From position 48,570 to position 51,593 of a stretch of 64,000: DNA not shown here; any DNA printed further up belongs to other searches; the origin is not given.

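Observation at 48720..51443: Solitary DUF1156/COG1743 Zn-ribbon adenine methyltransferase embedded between housekeeping genes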

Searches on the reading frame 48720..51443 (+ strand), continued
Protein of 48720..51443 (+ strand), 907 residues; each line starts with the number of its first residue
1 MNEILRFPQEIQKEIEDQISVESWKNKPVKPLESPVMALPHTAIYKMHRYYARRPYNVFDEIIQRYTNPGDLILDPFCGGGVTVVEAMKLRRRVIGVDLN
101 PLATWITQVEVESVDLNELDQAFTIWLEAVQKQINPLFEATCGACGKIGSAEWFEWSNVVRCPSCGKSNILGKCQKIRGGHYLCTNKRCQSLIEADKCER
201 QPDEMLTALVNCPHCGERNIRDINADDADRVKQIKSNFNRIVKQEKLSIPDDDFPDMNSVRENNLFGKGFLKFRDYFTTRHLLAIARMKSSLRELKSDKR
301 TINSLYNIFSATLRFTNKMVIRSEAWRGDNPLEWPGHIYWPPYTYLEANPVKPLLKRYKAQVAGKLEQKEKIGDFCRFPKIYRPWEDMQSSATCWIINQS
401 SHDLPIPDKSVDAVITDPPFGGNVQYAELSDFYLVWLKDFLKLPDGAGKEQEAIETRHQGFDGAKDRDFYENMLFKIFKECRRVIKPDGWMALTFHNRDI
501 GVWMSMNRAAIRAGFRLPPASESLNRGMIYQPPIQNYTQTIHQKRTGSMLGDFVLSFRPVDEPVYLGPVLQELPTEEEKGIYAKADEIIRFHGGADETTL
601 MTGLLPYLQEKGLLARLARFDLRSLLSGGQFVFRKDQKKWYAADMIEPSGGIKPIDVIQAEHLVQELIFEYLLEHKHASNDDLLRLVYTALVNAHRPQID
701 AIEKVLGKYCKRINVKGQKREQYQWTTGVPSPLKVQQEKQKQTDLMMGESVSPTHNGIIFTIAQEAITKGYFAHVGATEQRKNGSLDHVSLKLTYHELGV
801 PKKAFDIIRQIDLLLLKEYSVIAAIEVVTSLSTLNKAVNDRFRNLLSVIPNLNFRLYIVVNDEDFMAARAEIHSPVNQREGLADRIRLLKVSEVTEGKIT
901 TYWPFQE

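Call 43: predict_structure(alignment_id=A1)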
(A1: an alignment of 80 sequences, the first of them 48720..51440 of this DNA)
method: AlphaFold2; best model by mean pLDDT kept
length: 907 residues; sequences in the alignment: 80
mean_pLDDT: 87.0   pTM: 0.78
mean pLDDT of the five models: 87.0, 86.9, 85.5, 84.0, 83.9
residues with pLDDT >= 90: 446; 70-90: 392; 50-70: 52; < 50: 17
segments of 3 or more residues with pLDDT < 50: 1-6, 743-750
pLDDT, mean of each block of 10 residues (from residue 1): 50 93 91 84 90 84 96 94 96 97 96 97 98 96 94 96 95 87 92 90 95 95 95 96 96 89 87 95 98 95 98 94 78 76 93 96 98 95 91 95 96 93 84 94 84 90 92 97 96 87 92 92 87 69 56 90 80 84 92 87 87 82 85 89 87 77 88 87 83 80 88 84 84 66 47 77 81 85 75 75 81 84 87 82 80 84 88 85 86 67 59
secondary structure, 60 per line:
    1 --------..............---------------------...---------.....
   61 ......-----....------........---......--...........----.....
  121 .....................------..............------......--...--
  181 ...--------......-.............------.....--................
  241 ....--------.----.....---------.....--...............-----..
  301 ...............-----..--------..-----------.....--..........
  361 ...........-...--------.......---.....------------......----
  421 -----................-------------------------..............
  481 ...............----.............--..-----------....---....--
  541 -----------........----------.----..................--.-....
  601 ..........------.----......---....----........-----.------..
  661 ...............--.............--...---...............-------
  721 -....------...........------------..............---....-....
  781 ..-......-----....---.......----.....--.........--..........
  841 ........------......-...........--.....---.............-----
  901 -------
elements in order (helices of 4 or more, strands of 3 or more residues): H9-22 H56-66 E72-75 H82-89 E93-98 H101-111 H116-138 E139-141 E148-161 E168-170 E176-178 E181-183 E192-194 E199-211 E218-222 H225-244 H258-262 H273-276 H279-293 H299-315 E344-348 H351-371 H384-390 E394-398 E411-416 H426-441 H467-484 E485-495 H500-512 E528-531 H535-538 E552-559 H575-592 H597-610 H622-627 E631-634 E639-642 H659-675 H680-690 H699-709 E710-713 E722-725 H732-742 H755-768 E772-775 H777-782 H784-789 H795-798 H802-808 E813-817 E820-828 H831-848 E855-860 H862-872 H875-879 E886-890 H891-895

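Call 55: fold_search(model_id=the predicted structure, library=pdb)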
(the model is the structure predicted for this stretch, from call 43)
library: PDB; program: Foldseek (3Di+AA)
matches with E <= 10: 1038; with E <= 0.001: 0
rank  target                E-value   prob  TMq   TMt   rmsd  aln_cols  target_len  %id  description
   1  3m6w                  1.2e-03  0.99  0.11  0.19  22.9       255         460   14  Multi-site-specific 16S rRNA methyltransferase RsmF from Thermus thermophilus in space group P21212 in complex with S-Ad (released 2010-03-31)
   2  4qtu_B                1.4e-03  1.00  0.10  0.44   6.4       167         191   13  Structure of S. cerevisiae Bud23-Trm112 complex involved in formation of m7G1575 on 18S rRNA (SAM bound form) (released 2014-12-24)
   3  3m6v_A                1.9e-03  0.99  0.10  0.19  22.1       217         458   14  Multi-site-specific 16S rRNA methyltransferase RsmF from Thermus thermophilus in space group P2 in complex with S-Aden (released 2010-03-31)
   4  4qtt_D                2.2e-03  1.00  0.10  0.46   6.8       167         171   12  Structure of S. cerevisiae Bud23-Trm112 complex involved in formation of m7G1575 on 18S rRNA (apo-form) (released 2014-12-24)
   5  6g4w_q                2.3e-03  1.00  0.10  0.42   7.3       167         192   11  Cryo-EM structure of a late human pre-40S ribosomal subunit - State A (released 2018-06-06)
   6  2zie_B                2.3e-03  1.00  0.10  0.35  13.2       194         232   14  Crystal Structure of TTHA0409, Putatative DNA Modification Methylase from Thermus thermophilus HB8- Selenomethionine d (released 2008-07-29)
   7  2zig_B                2.5e-03  1.00  0.10  0.34  13.2       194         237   14  Crystal Structure of TTHA0409, Putative DNA Modification Methylase from Thermus thermophilus HB8 (released 2008-07-29)
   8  4qtt_B                2.9e-03  1.00  0.10  0.44   7.4       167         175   12  Structure of S. cerevisiae Bud23-Trm112 complex involved in formation of m7G1575 on 18S rRNA (apo-form) (released 2014-12-24)
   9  4qtu_D                4.0e-03  1.00  0.10  0.43   7.3       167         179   12  Structure of S. cerevisiae Bud23-Trm112 complex involved in formation of m7G1575 on 18S rRNA (SAM bound form) (released 2014-12-24)
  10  7o9m_A1               5.1e-03  0.99  0.12  0.28   8.7       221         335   10  Human mitochondrial ribosome large subunit assembly intermediate with MTERF4-NSUN4, MRM2, MTG1 and the MALSU module (released 2021-06-30)
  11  6zxy                  8.5e-03  1.00  0.09  0.24   6.5       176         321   12  Structure of Archaeoglobus fulgidus Trm11 m2G10 tRNA methyltransferase enzyme (released 2020-09-23)
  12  3sm3                  9.4e-03  0.95  0.09  0.32  11.5       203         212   12  Crystal Structure of SAM-dependent methyltransferases Q8PUK2_METMA from Methanosarcina mazei. Northeast Structural Genom (released 2011-07-20)
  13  3m6u_A                9.4e-03  0.35  0.08  0.15  23.9       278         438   13  Multi-site-specific 16S rRNA methyltransferase RsmF from Thermus thermophilus in space group 43 (released 2010-03-31)
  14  3m6u_B                9.4e-03  0.33  0.08  0.14  23.8       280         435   12  Multi-site-specific 16S rRNA methyltransferase RsmF from Thermus thermophilus in space group 43 (released 2010-03-31)
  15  7wts_q                1.0e-02  1.00  0.11  0.39   4.6       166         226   10  Cryo-EM structure of a human pre-40S ribosomal subunit - State UTP14 (released 2022-10-19)
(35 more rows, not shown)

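Call 59: search_protein_families(library=ncbifam, proteins=[L007:10725-13178:+], max_evalue=1)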
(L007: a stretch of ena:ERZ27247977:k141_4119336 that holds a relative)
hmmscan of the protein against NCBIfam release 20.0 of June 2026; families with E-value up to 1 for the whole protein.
L007:10725-13178:+ (818 aa): 1 family
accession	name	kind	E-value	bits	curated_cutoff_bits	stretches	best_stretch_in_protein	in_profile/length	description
NF041917.1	HP0729_fam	equivalog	0.014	14.7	250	1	643-811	204-347/355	HP0729 family protein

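Call 60: search_protein_families(library=padloc, proteins=[L007:10725-13178:+], max_evalue=1)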
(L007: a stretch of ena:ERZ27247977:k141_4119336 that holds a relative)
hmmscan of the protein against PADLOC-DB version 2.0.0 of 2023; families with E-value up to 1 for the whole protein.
L007:10725-13178:+ (818 aa): 2 families
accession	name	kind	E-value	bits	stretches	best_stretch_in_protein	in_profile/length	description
PDLC02907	TPR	-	0.0019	14.8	1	631-800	705-849/864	-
PDLC04140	mad8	-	0.038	11.5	1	266-289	26-49/314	mads_8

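Call 61: find_related_loci(query=A1, collection=genome_contigs, flank=6000)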
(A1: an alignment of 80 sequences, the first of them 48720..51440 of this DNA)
Query A1 (907 aa) in genome_contigs; peptide patterns used: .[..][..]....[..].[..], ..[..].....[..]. (x = any residue, [..] = any of these).
600 stretches matched a pattern (row limit reached: there are more); 339 encode a relative of the query (tblastn E <= 1e-3); the best 80 are kept; 80 distinct loci.
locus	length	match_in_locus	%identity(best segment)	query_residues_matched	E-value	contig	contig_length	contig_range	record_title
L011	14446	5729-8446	65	1-905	0e+0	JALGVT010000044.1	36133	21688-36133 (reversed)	MAG: candidate division LCP-89 bacterium isolate Meg19_1012_Bin_459 Meg19_1012_Bin_459_scaffold_6604, whole genome shotg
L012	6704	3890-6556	54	9-897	0e+0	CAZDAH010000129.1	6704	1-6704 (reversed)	MAG TPA_asm: uncultured Ignavibacteria bacterium isolate binchicken_co395_172 genome assembly, contig: NODE_5454_length_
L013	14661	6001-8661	54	9-896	0e+0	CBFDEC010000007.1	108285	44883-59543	MAG TPA_asm: uncultured bacterium isolate SRR26215678_metabat2_26 genome assembly, contig: ERZ25073496.71, whole genome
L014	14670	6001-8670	59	9-897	0e+0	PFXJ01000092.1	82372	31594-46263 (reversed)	MAG: candidate division Zixibacteria bacterium CG_4_9_14_3_um_filter_46_8 CG_4_9_14_3_um_filter_150_scaffold_134_c, whol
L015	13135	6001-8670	52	9-895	0e+0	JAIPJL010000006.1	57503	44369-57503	MAG: bacterium isolate Tobar14m-G34 Tobar14m-C330, whole genome shotgun sequence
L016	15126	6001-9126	52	9-895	0e+0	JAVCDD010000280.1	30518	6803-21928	MAG: Candidatus Hatepunaea meridiana isolate MAG_3300035698_979 Ga0374944_591441, whole genome shotgun sequence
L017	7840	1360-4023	49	11-894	0e+0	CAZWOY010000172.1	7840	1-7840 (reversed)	MAG TPA_asm: uncultured bacterium isolate SRP141376_co4_90 genome assembly, contig: NODE_15008_length_7840_cov_5.130764,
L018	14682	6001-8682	45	1-895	0e+0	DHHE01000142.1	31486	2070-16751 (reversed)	MAG TPA_asm: bacterium UBP2_UBA4780 isolate UBA4780 UBA4780_contig_14879, whole genome shotgun sequence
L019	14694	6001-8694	57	1-894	0e+0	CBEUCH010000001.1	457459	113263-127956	MAG TPA_asm: uncultured bacterium isolate SRR19160658_binner12_Refined_30 genome assembly, contig: ERZ26800495.1, whole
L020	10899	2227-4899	45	11-896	0e+0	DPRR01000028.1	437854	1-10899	MAG TPA_asm: Ignavibacteriales bacterium isolate UBA8501 contig_17944, whole genome shotgun sequence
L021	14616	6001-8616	43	3-888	0e+0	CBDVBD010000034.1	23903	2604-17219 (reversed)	MAG TPA_asm: uncultured bacterium isolate SRR22302350_binner123_Refined_58 genome assembly, contig: ERZ25073595.522, who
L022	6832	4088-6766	44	1-896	0e+0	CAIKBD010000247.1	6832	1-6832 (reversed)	MAG: uncultured Anaerolineales bacterium isolate LaPlata-a_bin-0606 genome assembly, contig: bin-0606:247/530, whole gen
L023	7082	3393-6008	43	7-891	0e+0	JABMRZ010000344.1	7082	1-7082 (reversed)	MAG: Candidatus Tariuqbacter arcticus isolate bin.685 k141_4448614, whole genome shotgun sequence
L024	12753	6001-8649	46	11-896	0e+0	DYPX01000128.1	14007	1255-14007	MAG TPA_asm: Caldilinea aerophila isolate SulCav_GS10_10_2_45_229 SulCav_GS10_10_6898_length_14007_cov_306_805333, whole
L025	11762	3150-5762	35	29-886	7e-162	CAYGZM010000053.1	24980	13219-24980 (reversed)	MAG TPA_asm: uncultured Pirellulales bacterium isolate ERP119294_co1_448 genome assembly, contig: NODE_2328_length_24980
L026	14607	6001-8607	35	29-886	5e-161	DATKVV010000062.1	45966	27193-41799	MAG TPA_asm: Sedimentisphaerales bacterium isolate SMAG_U14143 k141_1310274, whole genome shotgun sequence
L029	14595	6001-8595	34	29-886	4e-147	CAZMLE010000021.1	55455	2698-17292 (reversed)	MAG TPA_asm: uncultured Pirellulales bacterium isolate binchicken_co103_323 genome assembly, contig: NODE_401_length_554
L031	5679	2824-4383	43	27-561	1e-127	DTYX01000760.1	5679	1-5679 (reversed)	MAG TPA_asm: Candidatus Poribacteria bacterium isolate UWMA-0232 k99_2785123, whole genome shotgun sequence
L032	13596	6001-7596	39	20-615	6e-117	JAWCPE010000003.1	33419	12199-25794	MAG: Candidatus Bathyarchaeia archaeon isolate JZ-2_201808_bins_182 JZ-2_201808_bins_182_scaffold_3, whole genome shotgu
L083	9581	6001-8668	23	29-515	9e-30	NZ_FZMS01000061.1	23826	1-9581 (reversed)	Helicobacter bilis isolate 37372_8, whole genome shotgun sequence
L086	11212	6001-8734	26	44-558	2e-26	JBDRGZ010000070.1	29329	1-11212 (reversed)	MAG: Patescibacteria group bacterium isolate MEGAHIT-group-1.476 k141_13990744, whole genome shotgun sequence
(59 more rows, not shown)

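Call 64: search_protein_families(library=pfam, proteins=[L007:10725-13178:+, L026:8704-11157:+, L029:8692-11145:+], max_evalue=1)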
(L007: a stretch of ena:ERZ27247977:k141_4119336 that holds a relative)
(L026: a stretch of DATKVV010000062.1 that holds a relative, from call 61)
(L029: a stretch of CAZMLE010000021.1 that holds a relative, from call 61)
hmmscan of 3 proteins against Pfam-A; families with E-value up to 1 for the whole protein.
L007:10725-13178:+ (818 aa): 3 families
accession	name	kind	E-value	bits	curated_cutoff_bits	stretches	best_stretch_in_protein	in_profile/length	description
PF13401.12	AAA_22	-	0.036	14.8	27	1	269-291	7-29/130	AAA domain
PF17210.9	SdrD_B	-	0.048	14.3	29.7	1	349-406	30-87/112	SdrD B-like domain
PF13191.12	AAA_16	-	0.55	11.2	32.6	0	265-288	23-45/167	AAA ATPase domain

L026:8704-11157:+ (818 aa): 2 families
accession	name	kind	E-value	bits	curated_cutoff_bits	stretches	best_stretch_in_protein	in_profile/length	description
PF13401.12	AAA_22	-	0.073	13.8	27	1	269-291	7-29/130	AAA domain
PF17210.9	SdrD_B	-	0.13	12.9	29.7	1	349-414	30-95/112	SdrD B-like domain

L029:8692-11145:+ (818 aa): 3 families
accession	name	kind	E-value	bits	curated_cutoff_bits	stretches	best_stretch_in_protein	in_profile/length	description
PF13401.12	AAA_22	-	0.021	15.6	27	1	269-291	7-29/130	AAA domain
PF10117.15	McrBC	-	0.024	14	23.9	1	177-231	201-255/318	McrBC 5-methylcytosine restriction system component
PF17210.9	SdrD_B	-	0.039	14.6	29.7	1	349-414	30-95/112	SdrD B-like domain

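Call 76: list_cluster_members(proteins=[P0001])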
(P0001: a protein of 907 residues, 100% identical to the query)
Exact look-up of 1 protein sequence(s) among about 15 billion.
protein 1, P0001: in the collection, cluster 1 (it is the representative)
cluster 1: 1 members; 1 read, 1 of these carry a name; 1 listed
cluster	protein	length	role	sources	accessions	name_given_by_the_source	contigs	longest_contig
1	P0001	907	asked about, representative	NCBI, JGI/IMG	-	SAM-dependent methyltransferase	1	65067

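Call 77: search_dna_similar(query=window:48720-51440:+, collection=plasmids, mode=protein, max_rows=15)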
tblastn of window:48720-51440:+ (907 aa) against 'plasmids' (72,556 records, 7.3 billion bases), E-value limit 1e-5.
Records with a match: 156; places in all: 190; records where one place covers at least 80% of the query: 0.
Best place of each record, by identity: <60% 156.
By first word of the organism name: Klebsiella 28; Rhodococcus 7; Leptolyngbya 6; Halobacterium 5; Haloarcula 5; Nostoc 5; Haloplanus 4; Streptomyces 4; Natrinema 4; Aminobacter 4; and 60 more.
By predicted mobility (MOB-suite, as given by PLSDB): non-mobilizable 92; conjugative 50; mobilizable 14.
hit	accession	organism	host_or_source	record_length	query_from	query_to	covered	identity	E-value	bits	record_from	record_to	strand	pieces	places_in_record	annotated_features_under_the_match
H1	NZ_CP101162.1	Halorarius halobius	cell culture,salt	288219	44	687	71%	24.5%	8e-41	171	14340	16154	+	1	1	DNA methyltransferase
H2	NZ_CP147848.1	Kurthia gibsonii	water,water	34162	1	562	62%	27.6%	3e-37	183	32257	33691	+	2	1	DNA methyltransferase | helix-turn-helix domain-containing protein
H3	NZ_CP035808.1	Thiospirochaeta perfilievii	cell culture,Thiodendron" bacterial ...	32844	9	562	61%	26.5%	1e-43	180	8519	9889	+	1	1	DNA methyltransferase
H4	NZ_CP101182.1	Paenarthrobacter ureafaciens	mixed culture,soil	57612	29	555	58%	27.0%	3e-35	153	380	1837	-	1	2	DNA methyltransferase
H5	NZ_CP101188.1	Paenarthrobacter ureafaciens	mixed culture,soil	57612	29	555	58%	27.0%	3e-35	153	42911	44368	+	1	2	DNA methyltransferase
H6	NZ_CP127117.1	Paenarthrobacter sp. R1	cell culture,sediment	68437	29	555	58%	27.0%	3e-35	153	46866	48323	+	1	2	DNA methyltransferase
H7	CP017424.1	Arthrobacter sp. ZXY-2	whole organism,soil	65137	29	555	58%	26.8%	8e-35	152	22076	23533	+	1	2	DNA methylase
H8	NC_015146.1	Pseudarthrobacter phenanthrenivorans Sphe3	creosote-polluted soil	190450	29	555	58%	26.2%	1e-35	154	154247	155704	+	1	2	DNA methyltransferase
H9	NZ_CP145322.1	Rhodococcus ruber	-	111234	7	515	56%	24.8%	6e-31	139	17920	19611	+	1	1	hypothetical protein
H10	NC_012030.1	Halorubrum lacusprofundi ATCC 49239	-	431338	44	517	52%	25.6%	3e-36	156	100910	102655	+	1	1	DNA methyltransferase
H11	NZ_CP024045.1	Natrarchaeobaculum sulfurireducens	Kulunda Steppe hypersaline lake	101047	44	517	52%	25.6%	3e-36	156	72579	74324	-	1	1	DNA methyltransferase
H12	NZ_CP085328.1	Haladaptatus salinisoli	cell culture,saline soil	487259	18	520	55%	24.1%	2e-35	154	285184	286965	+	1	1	DUF1156 domain-containing protein | hypothetical protein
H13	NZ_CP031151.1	Haloplanus rubicundus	solar salt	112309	44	517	52%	25.4%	1e-36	158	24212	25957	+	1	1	DNA methyltransferase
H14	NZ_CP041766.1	Tomitella fengzijianii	bat,pure culture,feces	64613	22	515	54%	24.2%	3e-32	143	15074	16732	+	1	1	hypothetical protein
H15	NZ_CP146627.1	Halobacterium salinarum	-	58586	16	520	56%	23.5%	4e-36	156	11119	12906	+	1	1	hypothetical protein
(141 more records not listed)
